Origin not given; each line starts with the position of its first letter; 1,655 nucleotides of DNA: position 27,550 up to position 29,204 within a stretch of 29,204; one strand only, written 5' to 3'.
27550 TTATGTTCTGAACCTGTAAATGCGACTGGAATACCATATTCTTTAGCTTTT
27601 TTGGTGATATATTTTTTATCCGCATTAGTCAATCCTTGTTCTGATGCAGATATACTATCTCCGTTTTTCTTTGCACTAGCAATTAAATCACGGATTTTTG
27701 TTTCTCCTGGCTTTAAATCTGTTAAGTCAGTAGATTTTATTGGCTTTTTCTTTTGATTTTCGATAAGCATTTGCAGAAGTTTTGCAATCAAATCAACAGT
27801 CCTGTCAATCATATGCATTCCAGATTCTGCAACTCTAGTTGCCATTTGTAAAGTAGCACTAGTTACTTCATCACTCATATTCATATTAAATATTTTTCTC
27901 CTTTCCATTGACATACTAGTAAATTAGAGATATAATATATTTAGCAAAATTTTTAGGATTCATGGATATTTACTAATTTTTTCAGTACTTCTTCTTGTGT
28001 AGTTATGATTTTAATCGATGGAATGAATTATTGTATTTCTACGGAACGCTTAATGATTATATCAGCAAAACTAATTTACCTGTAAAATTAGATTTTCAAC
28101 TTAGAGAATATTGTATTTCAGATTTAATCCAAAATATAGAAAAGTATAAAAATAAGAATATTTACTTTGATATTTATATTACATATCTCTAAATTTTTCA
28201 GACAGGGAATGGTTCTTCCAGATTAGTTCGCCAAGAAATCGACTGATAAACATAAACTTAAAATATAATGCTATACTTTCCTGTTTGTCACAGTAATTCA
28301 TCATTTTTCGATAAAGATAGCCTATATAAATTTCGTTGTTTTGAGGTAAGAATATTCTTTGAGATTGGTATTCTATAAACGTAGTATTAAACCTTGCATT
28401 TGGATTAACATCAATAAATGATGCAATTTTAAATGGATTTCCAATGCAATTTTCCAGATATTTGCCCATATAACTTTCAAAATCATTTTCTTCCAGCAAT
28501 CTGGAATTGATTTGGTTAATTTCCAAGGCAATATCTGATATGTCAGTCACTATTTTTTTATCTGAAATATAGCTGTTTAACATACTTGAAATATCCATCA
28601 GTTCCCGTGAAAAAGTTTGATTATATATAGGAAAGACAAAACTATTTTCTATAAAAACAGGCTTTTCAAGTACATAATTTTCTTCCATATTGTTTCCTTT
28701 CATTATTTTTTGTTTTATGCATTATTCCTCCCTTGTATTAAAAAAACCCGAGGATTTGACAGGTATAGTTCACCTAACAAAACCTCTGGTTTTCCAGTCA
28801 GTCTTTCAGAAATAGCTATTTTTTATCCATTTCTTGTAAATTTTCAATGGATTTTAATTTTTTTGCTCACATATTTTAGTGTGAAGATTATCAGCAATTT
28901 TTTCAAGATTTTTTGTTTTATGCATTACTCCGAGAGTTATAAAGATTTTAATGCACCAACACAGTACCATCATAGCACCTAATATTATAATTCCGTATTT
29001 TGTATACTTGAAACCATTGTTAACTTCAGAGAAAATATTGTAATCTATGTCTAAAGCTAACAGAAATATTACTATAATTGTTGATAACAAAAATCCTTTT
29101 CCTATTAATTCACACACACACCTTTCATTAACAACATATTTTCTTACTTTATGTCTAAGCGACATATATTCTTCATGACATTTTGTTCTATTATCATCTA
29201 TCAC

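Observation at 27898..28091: Convergent promoter pair with shared motif at the head of the conjugation operon (candidate antisense/interference switch)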

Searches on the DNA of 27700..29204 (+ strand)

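Call 6: search_dna_similar(query=window:27700-28800:+, collection=plasmids, mode=distant, max_rows=20)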
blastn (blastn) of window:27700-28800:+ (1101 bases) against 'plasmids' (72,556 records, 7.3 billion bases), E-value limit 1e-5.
No match.

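Call 16: search_rna_families(source=window, start=27700, end=29204, threshold=evalue, max_evalue=5)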
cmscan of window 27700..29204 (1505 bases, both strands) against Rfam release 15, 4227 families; matches with E-value up to 5: 7.
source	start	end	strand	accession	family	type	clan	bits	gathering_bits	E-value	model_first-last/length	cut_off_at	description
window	28608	28670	+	RF03918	mir-4922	Gene; miRNA;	-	21.5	82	0.9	1-65/65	no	mir-4922 microRNA precursor family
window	28496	28622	-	RF02363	Yfr11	Gene; sRNA;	-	19.3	44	4.5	1-144/144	no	Cyanobacterial functional RNA 11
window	28726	28835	-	RF03530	bglG-cis-reg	Cis-reg;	-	19.2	80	1.9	1-137/137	no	cis-regulatory element of the bglG/LicT operon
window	28739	28790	-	RF00079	OmrA-B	Gene; sRNA;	-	19.1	40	1.2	1-87/87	no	OmrA-B family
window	28101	28133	-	RF00151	SNORD58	Gene; snRNA; snoRNA; CD-box;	CL00064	18.2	42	1.2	28-60/65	no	Small nucleolar RNA SNORD58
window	27735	27795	-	RF02925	6A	Gene; sRNA;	-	18.2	41.2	3.4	1-52/52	no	6A RNA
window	28037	28140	-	RF01295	SCARNA7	Gene; snRNA; snoRNA; scaRNA;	-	11.5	65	3.3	1-330/330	no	Small Cajal body-specific RNA 7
